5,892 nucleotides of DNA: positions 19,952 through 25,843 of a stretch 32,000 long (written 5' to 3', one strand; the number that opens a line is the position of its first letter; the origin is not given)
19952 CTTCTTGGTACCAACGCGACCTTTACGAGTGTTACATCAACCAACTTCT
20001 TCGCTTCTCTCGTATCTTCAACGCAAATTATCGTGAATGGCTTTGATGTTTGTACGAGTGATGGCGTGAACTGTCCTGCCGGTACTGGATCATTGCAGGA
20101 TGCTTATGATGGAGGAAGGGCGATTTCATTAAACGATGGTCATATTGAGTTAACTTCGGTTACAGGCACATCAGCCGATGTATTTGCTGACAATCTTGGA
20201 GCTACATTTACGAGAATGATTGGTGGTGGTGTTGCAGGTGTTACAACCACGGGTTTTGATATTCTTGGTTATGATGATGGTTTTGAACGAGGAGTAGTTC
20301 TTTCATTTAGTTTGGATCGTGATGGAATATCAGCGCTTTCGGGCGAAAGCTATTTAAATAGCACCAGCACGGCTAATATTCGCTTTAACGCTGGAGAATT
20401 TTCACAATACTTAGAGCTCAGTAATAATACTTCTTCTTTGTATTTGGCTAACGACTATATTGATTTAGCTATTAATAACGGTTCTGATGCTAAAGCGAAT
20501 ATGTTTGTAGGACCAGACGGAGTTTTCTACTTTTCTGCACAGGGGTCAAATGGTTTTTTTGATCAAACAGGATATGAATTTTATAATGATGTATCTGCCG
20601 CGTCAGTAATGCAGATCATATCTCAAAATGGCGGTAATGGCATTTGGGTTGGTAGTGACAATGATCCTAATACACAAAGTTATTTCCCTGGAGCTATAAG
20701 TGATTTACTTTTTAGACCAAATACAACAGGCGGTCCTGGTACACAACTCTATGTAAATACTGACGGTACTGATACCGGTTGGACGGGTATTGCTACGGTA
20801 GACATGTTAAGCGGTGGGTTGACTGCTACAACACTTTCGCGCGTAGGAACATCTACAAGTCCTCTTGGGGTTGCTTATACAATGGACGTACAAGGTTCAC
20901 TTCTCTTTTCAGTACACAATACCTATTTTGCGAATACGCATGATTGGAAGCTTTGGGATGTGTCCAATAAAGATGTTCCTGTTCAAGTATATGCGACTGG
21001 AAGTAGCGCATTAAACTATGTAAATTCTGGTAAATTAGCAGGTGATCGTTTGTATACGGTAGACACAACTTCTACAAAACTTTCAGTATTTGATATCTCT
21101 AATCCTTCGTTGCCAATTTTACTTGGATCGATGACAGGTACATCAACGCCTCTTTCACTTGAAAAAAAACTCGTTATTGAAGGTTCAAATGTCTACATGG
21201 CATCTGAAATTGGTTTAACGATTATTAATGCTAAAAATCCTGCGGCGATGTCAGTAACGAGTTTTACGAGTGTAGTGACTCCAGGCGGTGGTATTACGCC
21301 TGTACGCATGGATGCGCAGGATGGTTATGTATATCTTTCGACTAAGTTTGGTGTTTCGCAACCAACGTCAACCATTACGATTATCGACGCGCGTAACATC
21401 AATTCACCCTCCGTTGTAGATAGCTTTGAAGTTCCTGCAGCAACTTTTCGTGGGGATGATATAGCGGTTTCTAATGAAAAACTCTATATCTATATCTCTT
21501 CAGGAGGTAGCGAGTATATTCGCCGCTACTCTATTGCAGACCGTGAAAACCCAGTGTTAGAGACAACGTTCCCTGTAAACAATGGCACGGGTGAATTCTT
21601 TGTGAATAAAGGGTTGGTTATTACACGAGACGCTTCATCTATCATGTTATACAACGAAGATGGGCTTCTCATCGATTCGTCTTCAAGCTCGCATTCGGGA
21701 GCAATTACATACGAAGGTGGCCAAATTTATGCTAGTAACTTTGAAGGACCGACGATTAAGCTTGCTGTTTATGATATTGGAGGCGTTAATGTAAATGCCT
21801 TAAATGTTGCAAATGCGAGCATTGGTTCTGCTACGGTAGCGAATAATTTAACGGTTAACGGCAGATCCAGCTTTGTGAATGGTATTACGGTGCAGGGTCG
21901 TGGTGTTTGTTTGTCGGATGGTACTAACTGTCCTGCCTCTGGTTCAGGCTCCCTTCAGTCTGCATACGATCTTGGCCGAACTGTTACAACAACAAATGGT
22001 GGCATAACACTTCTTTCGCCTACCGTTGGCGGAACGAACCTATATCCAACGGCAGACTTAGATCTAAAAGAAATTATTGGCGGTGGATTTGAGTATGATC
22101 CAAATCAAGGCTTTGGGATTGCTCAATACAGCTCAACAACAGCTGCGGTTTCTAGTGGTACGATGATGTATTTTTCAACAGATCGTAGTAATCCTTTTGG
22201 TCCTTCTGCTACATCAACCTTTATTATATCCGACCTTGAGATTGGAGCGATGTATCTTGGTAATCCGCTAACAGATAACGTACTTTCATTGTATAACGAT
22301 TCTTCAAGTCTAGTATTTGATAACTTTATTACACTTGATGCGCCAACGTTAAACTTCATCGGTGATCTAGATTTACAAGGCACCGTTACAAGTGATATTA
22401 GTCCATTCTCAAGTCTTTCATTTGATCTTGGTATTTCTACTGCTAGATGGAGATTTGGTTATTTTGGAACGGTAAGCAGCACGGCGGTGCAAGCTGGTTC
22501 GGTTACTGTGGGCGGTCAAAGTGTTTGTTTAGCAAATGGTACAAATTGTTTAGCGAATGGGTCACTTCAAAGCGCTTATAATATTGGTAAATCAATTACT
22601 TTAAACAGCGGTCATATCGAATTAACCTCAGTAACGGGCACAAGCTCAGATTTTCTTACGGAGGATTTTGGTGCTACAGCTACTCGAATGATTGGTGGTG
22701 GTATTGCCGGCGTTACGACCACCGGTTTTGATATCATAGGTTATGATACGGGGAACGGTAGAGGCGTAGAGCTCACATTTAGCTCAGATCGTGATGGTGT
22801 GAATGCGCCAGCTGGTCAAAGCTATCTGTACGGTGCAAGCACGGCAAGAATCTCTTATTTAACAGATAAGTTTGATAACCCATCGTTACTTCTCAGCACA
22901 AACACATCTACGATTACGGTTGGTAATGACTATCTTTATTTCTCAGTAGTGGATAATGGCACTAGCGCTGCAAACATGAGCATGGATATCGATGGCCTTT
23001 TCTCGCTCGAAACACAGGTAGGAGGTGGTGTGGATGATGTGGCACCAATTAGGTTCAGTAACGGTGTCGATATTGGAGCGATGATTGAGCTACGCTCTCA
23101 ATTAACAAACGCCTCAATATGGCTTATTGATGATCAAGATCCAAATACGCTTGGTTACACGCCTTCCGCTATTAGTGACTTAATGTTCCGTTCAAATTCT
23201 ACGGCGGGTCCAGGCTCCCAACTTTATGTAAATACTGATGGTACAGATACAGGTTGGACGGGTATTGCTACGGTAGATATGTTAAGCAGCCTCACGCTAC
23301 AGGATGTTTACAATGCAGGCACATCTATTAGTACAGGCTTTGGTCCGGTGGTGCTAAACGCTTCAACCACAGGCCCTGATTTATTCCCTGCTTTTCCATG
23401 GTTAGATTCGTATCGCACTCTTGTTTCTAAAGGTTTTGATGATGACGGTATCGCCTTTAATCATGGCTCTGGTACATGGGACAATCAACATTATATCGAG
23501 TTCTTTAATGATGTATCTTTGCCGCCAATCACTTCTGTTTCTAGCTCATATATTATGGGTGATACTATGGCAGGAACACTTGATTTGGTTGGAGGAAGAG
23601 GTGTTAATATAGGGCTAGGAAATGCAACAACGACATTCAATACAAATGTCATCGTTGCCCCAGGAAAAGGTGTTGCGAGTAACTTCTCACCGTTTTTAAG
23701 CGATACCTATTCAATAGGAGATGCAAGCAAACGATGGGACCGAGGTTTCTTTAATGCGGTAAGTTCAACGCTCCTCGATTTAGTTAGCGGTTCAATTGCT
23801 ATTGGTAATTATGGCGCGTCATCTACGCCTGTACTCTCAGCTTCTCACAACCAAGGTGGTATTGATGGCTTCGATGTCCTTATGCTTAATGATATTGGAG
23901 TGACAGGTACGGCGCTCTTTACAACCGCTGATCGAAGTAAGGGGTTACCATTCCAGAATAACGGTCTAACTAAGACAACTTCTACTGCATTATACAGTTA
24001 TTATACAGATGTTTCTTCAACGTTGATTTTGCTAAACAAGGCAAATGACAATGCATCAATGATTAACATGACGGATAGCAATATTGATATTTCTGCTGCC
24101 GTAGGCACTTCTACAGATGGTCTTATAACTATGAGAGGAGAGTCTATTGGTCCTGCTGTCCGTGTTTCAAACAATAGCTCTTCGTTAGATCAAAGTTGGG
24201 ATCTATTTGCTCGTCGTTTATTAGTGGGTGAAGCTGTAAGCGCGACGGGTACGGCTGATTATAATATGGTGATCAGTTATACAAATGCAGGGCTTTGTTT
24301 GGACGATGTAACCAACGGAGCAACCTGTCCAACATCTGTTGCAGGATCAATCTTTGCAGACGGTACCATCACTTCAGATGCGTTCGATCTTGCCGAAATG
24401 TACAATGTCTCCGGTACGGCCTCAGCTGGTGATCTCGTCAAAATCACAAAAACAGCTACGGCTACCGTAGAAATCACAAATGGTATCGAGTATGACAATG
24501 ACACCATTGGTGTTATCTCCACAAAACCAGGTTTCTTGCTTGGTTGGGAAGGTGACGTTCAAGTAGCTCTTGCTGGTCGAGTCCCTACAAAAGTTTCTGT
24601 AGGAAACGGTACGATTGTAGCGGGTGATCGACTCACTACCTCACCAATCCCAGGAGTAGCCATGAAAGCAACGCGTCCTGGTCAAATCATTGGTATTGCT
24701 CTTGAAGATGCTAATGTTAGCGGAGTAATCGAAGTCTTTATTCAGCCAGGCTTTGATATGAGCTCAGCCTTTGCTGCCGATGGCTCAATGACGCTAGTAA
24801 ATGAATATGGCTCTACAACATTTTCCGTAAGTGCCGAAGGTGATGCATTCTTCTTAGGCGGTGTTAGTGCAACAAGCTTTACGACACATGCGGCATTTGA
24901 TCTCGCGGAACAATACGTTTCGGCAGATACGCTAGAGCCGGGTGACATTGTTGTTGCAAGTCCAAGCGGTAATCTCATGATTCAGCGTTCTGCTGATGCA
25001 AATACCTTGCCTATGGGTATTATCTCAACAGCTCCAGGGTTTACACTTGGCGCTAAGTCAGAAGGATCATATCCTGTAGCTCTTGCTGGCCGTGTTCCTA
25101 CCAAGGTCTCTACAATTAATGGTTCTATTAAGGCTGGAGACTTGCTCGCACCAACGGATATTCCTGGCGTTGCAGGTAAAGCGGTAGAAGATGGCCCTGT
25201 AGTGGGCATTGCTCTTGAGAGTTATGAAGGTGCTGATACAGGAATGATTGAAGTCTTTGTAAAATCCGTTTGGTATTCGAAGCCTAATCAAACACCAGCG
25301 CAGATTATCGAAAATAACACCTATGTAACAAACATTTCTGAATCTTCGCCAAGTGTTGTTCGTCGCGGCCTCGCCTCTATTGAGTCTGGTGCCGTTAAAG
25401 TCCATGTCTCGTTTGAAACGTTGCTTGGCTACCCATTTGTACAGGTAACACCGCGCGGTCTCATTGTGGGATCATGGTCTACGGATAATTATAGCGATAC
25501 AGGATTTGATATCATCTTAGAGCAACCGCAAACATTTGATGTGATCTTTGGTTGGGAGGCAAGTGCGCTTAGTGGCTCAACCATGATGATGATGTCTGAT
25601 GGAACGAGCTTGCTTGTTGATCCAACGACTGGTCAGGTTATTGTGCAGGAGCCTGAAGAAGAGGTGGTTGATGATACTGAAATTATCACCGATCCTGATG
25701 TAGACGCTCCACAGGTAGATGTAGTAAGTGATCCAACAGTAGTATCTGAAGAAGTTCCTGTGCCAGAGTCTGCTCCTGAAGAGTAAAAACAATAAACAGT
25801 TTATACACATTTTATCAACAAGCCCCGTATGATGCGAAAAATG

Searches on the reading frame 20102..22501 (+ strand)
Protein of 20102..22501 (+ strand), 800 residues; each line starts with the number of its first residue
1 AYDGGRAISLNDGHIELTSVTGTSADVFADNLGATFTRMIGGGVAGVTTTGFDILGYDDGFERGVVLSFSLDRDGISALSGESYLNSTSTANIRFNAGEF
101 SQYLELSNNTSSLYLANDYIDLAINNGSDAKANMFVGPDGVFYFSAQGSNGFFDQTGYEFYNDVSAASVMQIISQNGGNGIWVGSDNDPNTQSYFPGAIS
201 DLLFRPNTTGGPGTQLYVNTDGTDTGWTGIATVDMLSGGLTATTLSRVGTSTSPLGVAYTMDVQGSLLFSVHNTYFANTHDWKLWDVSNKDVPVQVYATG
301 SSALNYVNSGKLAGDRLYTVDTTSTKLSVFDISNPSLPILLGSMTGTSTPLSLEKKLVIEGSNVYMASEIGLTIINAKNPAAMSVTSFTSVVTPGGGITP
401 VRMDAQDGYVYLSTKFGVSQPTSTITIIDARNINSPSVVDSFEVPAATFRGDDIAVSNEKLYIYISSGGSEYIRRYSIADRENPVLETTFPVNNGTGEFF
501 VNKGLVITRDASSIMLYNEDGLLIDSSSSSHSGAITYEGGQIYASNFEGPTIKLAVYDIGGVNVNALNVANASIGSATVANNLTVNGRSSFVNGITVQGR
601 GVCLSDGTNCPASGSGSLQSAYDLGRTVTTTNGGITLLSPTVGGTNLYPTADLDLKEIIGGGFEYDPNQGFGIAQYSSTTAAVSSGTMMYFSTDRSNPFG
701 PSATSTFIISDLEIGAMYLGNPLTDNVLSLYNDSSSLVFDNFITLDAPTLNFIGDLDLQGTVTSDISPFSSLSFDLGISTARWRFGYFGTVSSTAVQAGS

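Call 40: search_protein_families(library=pfam, proteins=[window:20102-22501:+], max_evalue=1)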
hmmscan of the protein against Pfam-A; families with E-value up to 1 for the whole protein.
window:20102-22501:+ (800 aa): 2 families
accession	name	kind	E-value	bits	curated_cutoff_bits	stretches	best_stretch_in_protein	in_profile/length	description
PF08309.17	LVIVD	-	0.00041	20.1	20.2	1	325-344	21-40/42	LVIVD repeat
PF21544.3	PorZ_N_b_propeller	-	0.019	15.7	27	0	403-422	84-103/154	TSS9, PorZ, N-terminal beta-propeller domain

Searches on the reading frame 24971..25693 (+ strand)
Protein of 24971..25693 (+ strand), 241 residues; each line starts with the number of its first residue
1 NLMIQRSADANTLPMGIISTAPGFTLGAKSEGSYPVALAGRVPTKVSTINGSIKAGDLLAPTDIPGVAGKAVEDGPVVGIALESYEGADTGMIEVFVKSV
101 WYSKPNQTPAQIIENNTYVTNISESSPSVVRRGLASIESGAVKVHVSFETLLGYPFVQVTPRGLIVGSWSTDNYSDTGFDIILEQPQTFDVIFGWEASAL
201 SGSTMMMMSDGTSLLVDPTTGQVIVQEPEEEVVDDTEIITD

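Call 46: find_related_loci(query=window:24971-25693:+, collection=metagenome_contigs, flank=10000)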
Query window:24971-25693:+ (241 aa) in metagenome_contigs; peptide patterns used: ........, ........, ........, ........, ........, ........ (x = any residue, [..] = any of these).
434 stretches matched a pattern, but none encodes a relative of the query by tblastn (E <= 1e-3).
